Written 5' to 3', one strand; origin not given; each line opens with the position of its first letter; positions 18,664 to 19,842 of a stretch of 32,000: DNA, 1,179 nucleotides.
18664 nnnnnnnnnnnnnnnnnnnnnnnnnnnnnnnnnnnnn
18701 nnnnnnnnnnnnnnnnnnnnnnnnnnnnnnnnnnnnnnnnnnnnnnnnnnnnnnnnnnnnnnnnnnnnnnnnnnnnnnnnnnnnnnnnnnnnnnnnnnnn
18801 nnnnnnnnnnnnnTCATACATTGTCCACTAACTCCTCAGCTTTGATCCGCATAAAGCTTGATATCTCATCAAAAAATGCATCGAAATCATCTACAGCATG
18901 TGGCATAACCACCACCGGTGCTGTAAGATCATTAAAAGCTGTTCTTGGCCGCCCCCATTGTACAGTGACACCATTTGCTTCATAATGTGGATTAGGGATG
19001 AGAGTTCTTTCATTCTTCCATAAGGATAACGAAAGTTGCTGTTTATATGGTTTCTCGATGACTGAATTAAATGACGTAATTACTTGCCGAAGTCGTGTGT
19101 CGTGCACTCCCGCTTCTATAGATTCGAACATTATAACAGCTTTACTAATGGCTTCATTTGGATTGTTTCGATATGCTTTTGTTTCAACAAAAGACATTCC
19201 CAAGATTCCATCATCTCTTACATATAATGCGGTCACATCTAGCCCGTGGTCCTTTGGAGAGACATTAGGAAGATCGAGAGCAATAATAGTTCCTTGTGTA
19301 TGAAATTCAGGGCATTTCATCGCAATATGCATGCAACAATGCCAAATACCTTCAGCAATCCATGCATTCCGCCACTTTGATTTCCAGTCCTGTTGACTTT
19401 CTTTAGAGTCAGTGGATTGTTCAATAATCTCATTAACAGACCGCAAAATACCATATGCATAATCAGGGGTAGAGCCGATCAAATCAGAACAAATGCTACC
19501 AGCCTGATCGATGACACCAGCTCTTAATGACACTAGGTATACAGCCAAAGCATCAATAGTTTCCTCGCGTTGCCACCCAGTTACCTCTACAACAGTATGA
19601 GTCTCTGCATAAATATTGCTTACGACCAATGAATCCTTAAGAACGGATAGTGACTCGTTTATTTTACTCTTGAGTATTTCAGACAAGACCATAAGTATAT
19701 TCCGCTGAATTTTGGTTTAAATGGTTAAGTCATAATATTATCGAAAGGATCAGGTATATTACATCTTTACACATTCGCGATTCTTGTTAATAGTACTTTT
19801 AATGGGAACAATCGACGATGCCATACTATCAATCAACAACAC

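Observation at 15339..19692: Translationally coupled PD-(D/E)xK-like protein plus giant Ski2/Hel308-like helicase: Hachiman-like or a new nuclease-helicase defence candidate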

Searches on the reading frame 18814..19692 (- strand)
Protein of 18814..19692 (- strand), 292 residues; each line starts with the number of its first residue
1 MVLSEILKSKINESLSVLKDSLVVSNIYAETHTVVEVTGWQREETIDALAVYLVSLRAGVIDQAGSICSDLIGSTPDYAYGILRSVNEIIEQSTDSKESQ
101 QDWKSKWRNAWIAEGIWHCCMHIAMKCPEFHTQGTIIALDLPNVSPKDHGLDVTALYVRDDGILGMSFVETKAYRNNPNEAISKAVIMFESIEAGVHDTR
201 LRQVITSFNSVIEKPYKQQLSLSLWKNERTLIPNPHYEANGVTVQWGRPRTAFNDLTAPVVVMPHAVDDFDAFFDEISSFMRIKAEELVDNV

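Call 3: search_protein_families(library=pfam, proteins=[window:18814-19692:-], max_evalue=1)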
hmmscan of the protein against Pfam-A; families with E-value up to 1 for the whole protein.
window:18814-19692:- (292 aa): 1 family
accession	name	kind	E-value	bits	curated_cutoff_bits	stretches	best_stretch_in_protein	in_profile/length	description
PF01490.24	Aa_trans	-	0.11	11.6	25.6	1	67-131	280-346/410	Transmembrane amino acid transporter protein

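Call 4: search_protein_families(library=padloc, proteins=[window:18814-19692:-], max_evalue=1)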
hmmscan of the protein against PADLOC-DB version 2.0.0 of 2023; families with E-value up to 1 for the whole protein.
window:18814-19692:- (292 aa): 1 family
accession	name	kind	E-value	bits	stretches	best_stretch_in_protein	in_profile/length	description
PDLC04184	HEC-01A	-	0.023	11.7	1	184-219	336-371/464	-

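Call 5: search_protein_families(library=ncbifam, proteins=[window:18814-19692:-], max_evalue=1)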
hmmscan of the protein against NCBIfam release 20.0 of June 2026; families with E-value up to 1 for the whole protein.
window:18814-19692:- (292 aa): 0 families

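Call 7: find_homologous_proteins(query=window:18814-19692:-, max_evalue=0.001)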
Query window:18814-19692:- (292 aa): 43 proteins with E <= 0.001 among 1268 candidates.
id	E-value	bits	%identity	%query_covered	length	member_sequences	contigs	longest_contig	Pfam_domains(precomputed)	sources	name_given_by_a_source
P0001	3.0e-193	658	100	100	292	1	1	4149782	-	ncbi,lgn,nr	ncbi:MAG: hypothetical protein MRK01_06510 [Candidatus Scalindua sp.]|nr:hypothetical protein [Candi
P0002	1.6e-159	548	84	100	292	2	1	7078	-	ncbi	-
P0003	6.6e-144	497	77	100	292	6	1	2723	-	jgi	jgi:hypothetical protein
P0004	3.3e-143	494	77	100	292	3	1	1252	-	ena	-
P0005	6.6e-143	493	76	100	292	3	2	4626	-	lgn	-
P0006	9.1e-127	440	69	100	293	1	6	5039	-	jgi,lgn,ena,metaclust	metaclust:\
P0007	7.6e-126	437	67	100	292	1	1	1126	-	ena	-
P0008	5.7e-122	425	64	100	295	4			-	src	-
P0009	2.6e-121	422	63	100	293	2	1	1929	-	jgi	jgi:hypothetical protein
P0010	3.6e-121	422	66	99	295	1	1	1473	-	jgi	jgi:hypothetical protein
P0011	6.5e-121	421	65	100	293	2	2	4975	-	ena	-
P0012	3.0e-120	419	63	98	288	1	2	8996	-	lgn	-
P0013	3.2e-120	419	64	100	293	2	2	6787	-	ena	-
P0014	7.6e-120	418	63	100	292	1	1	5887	-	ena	-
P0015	2.5e-119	416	63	100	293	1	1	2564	-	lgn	-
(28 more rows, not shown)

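Call 11: search_solved_structures(query=A1, max_evalue=10, show_alignments=2)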
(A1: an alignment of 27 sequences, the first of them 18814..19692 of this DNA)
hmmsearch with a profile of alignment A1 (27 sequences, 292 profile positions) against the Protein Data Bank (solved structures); distinct sequences matched with E-value up to 10: 2.
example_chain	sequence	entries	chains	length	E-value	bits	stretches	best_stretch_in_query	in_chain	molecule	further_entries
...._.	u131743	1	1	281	0.15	14.5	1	127-235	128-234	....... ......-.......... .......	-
6co2_A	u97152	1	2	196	2.3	10.6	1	100-156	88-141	NUDT16-Tudor-interacting (NUDT16TI)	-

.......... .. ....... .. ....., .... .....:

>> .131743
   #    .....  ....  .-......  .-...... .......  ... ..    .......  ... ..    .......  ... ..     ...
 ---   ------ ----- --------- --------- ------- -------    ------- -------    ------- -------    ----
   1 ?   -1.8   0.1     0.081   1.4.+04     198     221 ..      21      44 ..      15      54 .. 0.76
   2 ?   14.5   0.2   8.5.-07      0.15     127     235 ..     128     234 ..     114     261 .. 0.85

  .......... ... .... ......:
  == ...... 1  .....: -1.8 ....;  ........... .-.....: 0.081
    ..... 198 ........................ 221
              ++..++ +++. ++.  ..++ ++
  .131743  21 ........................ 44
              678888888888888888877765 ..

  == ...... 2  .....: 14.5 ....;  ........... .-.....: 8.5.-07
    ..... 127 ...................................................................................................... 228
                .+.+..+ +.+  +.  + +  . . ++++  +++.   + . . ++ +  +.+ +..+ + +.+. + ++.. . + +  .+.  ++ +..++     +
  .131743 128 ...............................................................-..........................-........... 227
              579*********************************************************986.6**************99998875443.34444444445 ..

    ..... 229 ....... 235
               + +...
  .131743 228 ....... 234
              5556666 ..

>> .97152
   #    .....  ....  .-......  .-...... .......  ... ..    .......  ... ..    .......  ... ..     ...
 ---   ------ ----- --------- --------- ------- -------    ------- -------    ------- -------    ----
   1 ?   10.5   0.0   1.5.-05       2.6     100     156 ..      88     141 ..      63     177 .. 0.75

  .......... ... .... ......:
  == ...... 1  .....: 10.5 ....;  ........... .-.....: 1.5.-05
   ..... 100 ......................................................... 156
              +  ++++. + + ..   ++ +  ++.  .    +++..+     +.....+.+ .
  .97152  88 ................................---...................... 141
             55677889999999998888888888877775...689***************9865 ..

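Call 22: predict_structure(alignment_id=A1)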
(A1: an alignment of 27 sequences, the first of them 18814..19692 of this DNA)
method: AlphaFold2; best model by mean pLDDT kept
length: 292 residues; sequences in the alignment: 27
mean_pLDDT: 91.1   pTM: 0.90
mean pLDDT of the five models: 91.1, 90.1, 89.4, 87.6, 87.1
residues with pLDDT >= 90: 222; 70-90: 59; 50-70: 5; < 50: 6
segments of 3 or more residues with pLDDT < 50: 144-149
pLDDT, mean of each block of 10 residues (from residue 1): 89 97 96 96 97 93 87 87 93 92 91 93 95 93 52 86 94 93 94 91 90 89 90 95 89 94 96 97 95 79
secondary structure, 60 per line:
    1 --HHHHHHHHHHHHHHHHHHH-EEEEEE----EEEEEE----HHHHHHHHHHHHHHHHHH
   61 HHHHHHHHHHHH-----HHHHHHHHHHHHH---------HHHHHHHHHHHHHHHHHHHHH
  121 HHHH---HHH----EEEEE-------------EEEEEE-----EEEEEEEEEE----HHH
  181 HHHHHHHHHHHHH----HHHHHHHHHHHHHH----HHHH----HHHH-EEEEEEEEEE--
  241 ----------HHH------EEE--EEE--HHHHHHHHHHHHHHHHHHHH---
elements in order: H3-21 E23-28 E33-38 H43-72 H78-90 H100-124 E135-139 E153-158 E164-173 H178-193 H198-211 H216-219 H224-227 E229-238 E260-262 E265-267 H270-289

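Call 24: fold_search(model_id=the predicted structure, library=pdb)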
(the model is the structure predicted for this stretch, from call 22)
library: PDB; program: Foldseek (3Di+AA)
matches with E <= 10: 482; with E <= 0.001: 2
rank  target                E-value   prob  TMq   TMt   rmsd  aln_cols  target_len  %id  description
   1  8vx9_A                2.0e-05  1.00  0.49  0.54   7.3       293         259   13  Structure of HamAB apo complex from the Escherichia coli Hachiman defense system (released 2024-03-13)
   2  8zue_A                6.9e-04  1.00  0.43  0.26   9.7       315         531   10  cryo-electron microscopy (cryo-EM) structure of the Hachiman defense system from Escherichia coli (released 2025-03-26)
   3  1wtd_B                1.2e-01  0.12  0.18  0.19  14.4       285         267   11  Crystal structure of type II restrcition endonuclease, EcoO109I DNA-free form (released 2004-12-14)
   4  8ti9_B                1.6e-01  0.20  0.21  0.28  10.4       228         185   13  CryoEM structure of octamer assembly of Shedu nuclease domain from Bacillus cereus (released 2024-07-31)
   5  1wtd_A                1.7e-01  0.09  0.17  0.18  14.8       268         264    9  Crystal structure of type II restrcition endonuclease, EcoO109I DNA-free form (released 2004-12-14)
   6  8ti9_C                1.9e-01  0.20  0.21  0.29  10.4       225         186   12  CryoEM structure of octamer assembly of Shedu nuclease domain from Bacillus cereus (released 2024-07-31)
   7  8q3w_A                3.3e-01  0.06  0.14  0.16  18.4       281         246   10  ATP-bound IstB in complex to duplex DNA (released 2024-07-10)
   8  7ddz                  3.5e-01  0.03  0.12  0.09  29.5       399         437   10  The Crystal Structure of Human Neuropeptide Y Y2 Receptor with JNJ-31020028 (released 2021-01-27)
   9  9f9l_A                3.9e-01  0.08  0.13  0.18  13.5       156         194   13  Crystal structure of MUS81-EME1 bound by compound 16. (released 2024-07-03)
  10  1yj7_B                4.1e-01  0.08  0.13  0.21  19.4       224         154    8  Crystal structure of enteropathogenic E.coli (EPEC) type III secretion system protein EscJ (released 2005-06-07)
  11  1wte_MODEL_1_A        4.3e-01  0.08  0.18  0.19  13.9       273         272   11  Crystal structure of type II restrcition endonuclease, EcoO109I complexed with cognate DNA (released 2004-12-14)
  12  5gkj_B                4.6e-01  0.35  0.19  0.24   8.5       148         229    7  Structure of EndoMS in apo form (released 2016-11-02)
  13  5tgx_A                5.4e-01  0.18  0.16  0.20  13.6       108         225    7  Restriction/modification system-Type II R-SwaI complexed with partially cleaved DNA (released 2016-12-21)
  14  3r5e                  7.5e-01  0.03  0.12  0.11  16.3       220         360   11  TRANSALDOLASE from Corynebacterium glutamicum (released 2012-02-08)
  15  9lri_A                7.9e-01  0.03  0.08  0.12  19.1       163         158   11  Crystal Structure of Thermus thermophilus KhpB/EloR complexed with RNA (released 2025-07-23)
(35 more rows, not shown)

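Call 35: search_protein_representatives(alignment_id=A1)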
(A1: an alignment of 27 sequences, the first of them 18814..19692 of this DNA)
Query: 27 sequences, 292 profile positions. Proteins with E-value up to 0.001 (for the whole library): 154; up to 1e-10: 117; up to 1e-30: 62. The best 150 are listed.
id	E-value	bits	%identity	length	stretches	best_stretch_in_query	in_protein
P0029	8.5e-133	458.5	-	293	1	1-292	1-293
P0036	1.3e-119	415.2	-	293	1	1-292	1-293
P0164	1.4e-105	369.1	-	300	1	1-289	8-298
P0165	4.3e-99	347.9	-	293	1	1-291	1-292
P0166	3.5e-96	338.3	-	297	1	4-289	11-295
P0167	9.1e-93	327.1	-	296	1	2-287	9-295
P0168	3.4e-90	318.7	-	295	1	1-292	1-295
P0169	2.0e-85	303.0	-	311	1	2-292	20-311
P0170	3.6e-85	302.1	-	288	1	5-285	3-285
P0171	1.4e-84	300.2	-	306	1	9-289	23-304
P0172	3.2e-84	299.1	-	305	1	5-288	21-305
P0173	1.5e-82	293.6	-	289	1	6-286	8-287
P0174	6.6e-81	288.2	-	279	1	11-287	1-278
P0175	5.4e-80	285.2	-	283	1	1-288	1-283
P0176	5.7e-78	278.5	-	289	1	1-287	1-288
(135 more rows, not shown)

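Call 39: search_protein_families(library=pfam, alignment_id=A2, max_evalue=1)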
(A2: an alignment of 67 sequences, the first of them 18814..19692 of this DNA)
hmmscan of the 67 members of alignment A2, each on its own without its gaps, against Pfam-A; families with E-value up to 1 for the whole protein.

A. member 1, window:18814-19692:- (292 aa): 1 family
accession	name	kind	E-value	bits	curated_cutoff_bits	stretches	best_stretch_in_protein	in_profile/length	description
PF01490.24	Aa_trans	-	0.11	11.6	25.6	1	67-131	280-346/410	Transmembrane amino acid transporter protein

B. families by the number of members that match (of 67 scanned): 28 families (the first 25 are shown)
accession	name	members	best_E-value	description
PF08878.16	HamA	5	0.00013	HamA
PF24873.1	DUF2110_C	3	0.051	DUF2110 C-terminal domain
PF03193.22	RsgA_GTPase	2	0.00033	RsgA GTPase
PF14363.11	AAA_assoc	1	0.0025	Domain associated at C-terminal with AAA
PF21966.2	AppA_SCHIC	1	0.007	AppA, sensor containing heme instead of cobalamin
PF18162.6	Arc_C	1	0.017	Arc C-lobe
PF24751.1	DUF7696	1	0.021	Family of unknown function (DUF7696)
PF17254.7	DUF5321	1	0.029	Family of unknown function (DUF5321)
PF08534.16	Redoxin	1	0.039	Redoxin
PF08161.18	RRP12_HEAT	1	0.039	Ribosomal RNA-processing protein 12, HEAT repeats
PF09080.15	K-cyclin_vir_C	1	0.046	K cyclin, C terminal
PF00391.29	PEP-utilizers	1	0.055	PEP-utilising enzyme, mobile domain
PF11355.13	DUF3157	1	0.084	Protein of unknown function (DUF3157)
PF23805.1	DUF7180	1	0.1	Family of unknown function (DUF7180)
PF12118.13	SprA-related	1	0.1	SprA-related family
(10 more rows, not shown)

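Call 54: find_related_loci(query=A1, collection=genome_contigs, flank=8000)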
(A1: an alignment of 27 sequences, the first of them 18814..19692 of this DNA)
Query A1 (292 aa) in genome_contigs; peptide patterns used: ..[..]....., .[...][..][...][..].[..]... (x = any residue, [..] = any of these).
82 stretches matched a pattern; 26 encode a relative of the query (tblastn E <= 1e-3); 26 distinct loci.
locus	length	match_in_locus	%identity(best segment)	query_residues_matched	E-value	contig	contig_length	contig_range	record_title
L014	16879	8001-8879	63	1-292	1e-124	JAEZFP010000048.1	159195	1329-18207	MAG: Bacillota bacterium isolate OH_CBrB_56 k127_3461990, whole genome shotgun sequence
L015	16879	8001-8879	63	1-292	3e-124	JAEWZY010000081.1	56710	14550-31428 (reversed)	MAG: Bacillota bacterium isolate OH_SFB_226 k127_273173, whole genome shotgun sequence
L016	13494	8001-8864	43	1-292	5e-72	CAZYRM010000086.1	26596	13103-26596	MAG TPA_asm: uncultured Planctomycetia bacterium isolate binchicken_co248_153 genome assembly, contig: NODE_1662_length_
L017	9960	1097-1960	38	1-288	3e-62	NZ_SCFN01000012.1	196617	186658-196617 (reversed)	Gottfriedia acidiceleris strain 1-17 contig12, whole genome shotgun sequence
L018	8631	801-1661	40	1-288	2e-62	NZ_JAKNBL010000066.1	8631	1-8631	Pelotomaculum terephthalicicum JT 66, whole genome shotgun sequence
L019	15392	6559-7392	38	7-283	1e-61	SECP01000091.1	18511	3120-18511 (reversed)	MAG: Myxococcales bacterium isolate PMG_095 scaffold_8630, whole genome shotgun sequence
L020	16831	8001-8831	38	1-288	1e-60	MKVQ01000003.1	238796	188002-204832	MAG: Myxococcales bacterium 68-20 scnpilot_expt_750_bf_scaffold_116, whole genome shotgun sequence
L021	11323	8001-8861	37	1-288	1e-60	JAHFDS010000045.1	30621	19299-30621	MAG: Myxococcales bacterium isolate nzgw250 NODE_788_length_30622_cov_3.694371, whole genome shotgun sequence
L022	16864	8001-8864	39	1-288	5e-60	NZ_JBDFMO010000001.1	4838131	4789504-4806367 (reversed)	Bacillus sp. 1P02SD contig_1, whole genome shotgun sequence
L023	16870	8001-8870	38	1-292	5e-57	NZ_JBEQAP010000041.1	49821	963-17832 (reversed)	MAG: Cohnella sp. isolate 03V1_S199.semibin_refined.110_sub NODE_532_length_49821_cov_2.948746, whole genome shotgun seq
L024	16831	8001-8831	35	11-288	7e-53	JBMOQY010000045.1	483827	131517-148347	MAG: Verrucomicrobiota bacterium isolate Betzabe_MAG166 MAG166_45, whole genome shotgun sequence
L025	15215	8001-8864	34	2-288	3e-52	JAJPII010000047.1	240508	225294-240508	MAG: Spartobacteria bacterium isolate Centralia_MAG_306 k107_1117054, whole genome shotgun sequence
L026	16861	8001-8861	33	4-281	3e-51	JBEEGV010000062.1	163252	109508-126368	MAG: Verrucomicrobiota bacterium isolate BP_778 scaffold_3983076, whole genome shotgun sequence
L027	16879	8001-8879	37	1-288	2e-50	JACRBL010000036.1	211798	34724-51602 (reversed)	MAG: Chloroflexi bacterium isolate NC_groundwater_1619_Pr3_B-0.1um_56_27 SR-2_scaffold_141_1999786, whole genome shotgun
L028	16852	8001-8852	33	4-281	3e-48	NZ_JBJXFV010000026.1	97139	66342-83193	MAG: Prosthecobacter sp. isolate F1F2.bin.412 k127_8195913, whole genome shotgun sequence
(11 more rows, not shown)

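Call 71: search_protein_families(library=pfam, alignment_id=A4, max_evalue=0.00001)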
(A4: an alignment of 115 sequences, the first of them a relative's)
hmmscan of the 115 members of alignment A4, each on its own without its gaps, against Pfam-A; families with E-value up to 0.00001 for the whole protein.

A. member 1, L015:1750-4437:+ (895 aa): 2 families
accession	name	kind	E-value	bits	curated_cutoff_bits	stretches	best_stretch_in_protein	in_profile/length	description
PF05593.20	RHS_repeat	-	8.6e-22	77.4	22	0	9-35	11-37/38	RHS Repeat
PF03527.20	RHS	-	4.7e-07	30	27.9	1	515-545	2-32/38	RHS protein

B. families by the number of members that match (of 115 scanned): 88 families (the first 25 are shown)
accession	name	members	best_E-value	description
PF02384.22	N6_Mtase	2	3.3e-75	N-6 DNA Methylase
PF04471.18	Mrr_cat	2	9.2e-32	Restriction endonuclease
PF07702.18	UTRA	2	9.4e-20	UTRA domain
PF00392.27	GntR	2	1.4e-17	Bacterial regulatory proteins, gntR family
PF13240.11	Zn_Ribbon_1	2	2.7e-10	zinc-ribbon domain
PF06965.17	Na_H_antiport_1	1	1.7e-122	Na+/H+ antiporter 1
PF00872.24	Transposase_mut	1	1.7e-108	Transposase, Mutator family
PF01425.27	Amidase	1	7.7e-105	Amidase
PF01078.27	Mg_chelatase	1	3.4e-96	Magnesium chelatase, subunit ChlI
PF08751.17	TrwC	1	3.2e-83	TrwC relaxase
PF00067.27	p450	1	5.5e-74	Cytochrome P450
PF07586.16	HXXSHH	1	1.5e-71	Protein of unknown function (DUF1552)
PF01326.24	PPDK_N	1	6.7e-71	Pyruvate phosphate dikinase, AMP/ATP-binding domain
PF02720.22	DUF222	1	1.1e-66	Domain of unknown function (DUF222)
PF07690.21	MFS_1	1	2e-55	Major Facilitator Superfamily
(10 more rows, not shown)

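Call 72: search_protein_families(library=padloc, alignment_id=A4, max_evalue=1e-10)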
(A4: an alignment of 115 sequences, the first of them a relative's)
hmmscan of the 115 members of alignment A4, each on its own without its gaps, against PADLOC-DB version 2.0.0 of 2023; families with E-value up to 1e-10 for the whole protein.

A. member 1, L015:1750-4437:+ (895 aa): 0 families

B. families by the number of members that match (of 115 scanned): 128 families (the first 25 are shown)
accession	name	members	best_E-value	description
PDLC04134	mad2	2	1.5e-32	mads_2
PDLC03663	mREase_IV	1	0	Type IV methyl-directed restriction enzyme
PDLC03313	MTase_II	1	1.9e-193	Type II methyltransferase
PDLC03019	MTase_I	1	2.6e-165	Type I methyltransferase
PDLC05079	PDC-S73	1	7.2e-139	-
PDLC00579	JetC3|JetC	1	2e-115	DUF3584 domain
PDLC00578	JetC3|JetC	1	2e-97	DUF3584 domain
PDLC00588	JetC3|JetC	1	3.6e-92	DUF3584 domain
PDLC03035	MTase_I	1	6.3e-90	Type I methyltransferase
PDLC03240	MTase_II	1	8.4e-80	Type II methyltransferase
PDLC03031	MTase_I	1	1.1e-63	Type I methyltransferase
PDLC00567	JetA3|JetA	1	1.2e-61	Unknown function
PDLC03022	MTase_I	1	5.2e-58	Type I methyltransferase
PDLC00589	JetC3|JetC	1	4.1e-53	DUF3584 domain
PDLC02954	RT_VIII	1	1.1e-52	-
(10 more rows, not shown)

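Call 76: find_encoding_contigs(protein=P0002, flank=8000, max_places=2)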
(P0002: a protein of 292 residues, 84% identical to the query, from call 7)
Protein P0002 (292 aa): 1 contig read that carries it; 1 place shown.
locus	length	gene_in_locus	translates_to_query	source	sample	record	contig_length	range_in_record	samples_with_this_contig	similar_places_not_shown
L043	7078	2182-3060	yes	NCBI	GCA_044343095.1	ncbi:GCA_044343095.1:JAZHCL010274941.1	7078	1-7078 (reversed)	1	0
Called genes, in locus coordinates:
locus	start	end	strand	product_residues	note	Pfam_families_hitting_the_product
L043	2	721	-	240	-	?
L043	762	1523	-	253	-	PF13484:Fer4_16 (faint), PF13534:Fer4_17 (faint), PF12797:Fer4_2 (faint), PF12837:Fer4_6 (faint), PF13247:Fer4_11, PF12838:Fer4_7 (weak), PF13187:Fer4_9 (weak), PF25160:LdpA_Fe-S-bd (weak), +2 more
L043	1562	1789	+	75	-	-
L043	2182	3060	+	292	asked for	-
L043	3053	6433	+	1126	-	PF00270:DEAD, PF04851:ResIII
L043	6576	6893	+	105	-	PF02463:SMC_N, PF13175:AAA_15, PF13476:AAA_23, PF13304:AAA_21 (weak)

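Call 78: search_protein_families(library=padloc, alignment_id=A2, max_evalue=0.1)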
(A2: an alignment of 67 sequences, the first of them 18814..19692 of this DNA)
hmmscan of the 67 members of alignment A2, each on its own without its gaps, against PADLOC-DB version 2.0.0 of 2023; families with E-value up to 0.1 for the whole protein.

A. member 1, window:18814-19692:- (292 aa): 1 family
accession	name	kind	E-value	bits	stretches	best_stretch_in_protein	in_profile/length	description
PDLC04184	HEC-01A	-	0.023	11.7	1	184-219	336-371/464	-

B. families by the number of members that match (of 67 scanned): 11 families
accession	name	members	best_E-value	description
PDLC04527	PDC-M23A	5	0.003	-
PDLC04529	PDC-M23A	4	0.0061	-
PDLC00163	HamA1|HamA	1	0.00096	DUF1837 domain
PDLC00154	HamA1|HamA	1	0.0021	DUF1837 domain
PDLC00196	HamA2|HamA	1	0.0063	DUF1837 domain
PDLC02024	Cas10_Id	1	0.0086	-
PDLC03617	REase_MTase_IIG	1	0.011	Type IIG restriction enzyme-methyltransferase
PDLC05074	PDC-S70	1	0.017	-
PDLC02265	AbiEi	1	0.021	AbiEi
PDLC04184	HEC-01A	1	0.023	-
PDLC04735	PDC-M62A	1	0.067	-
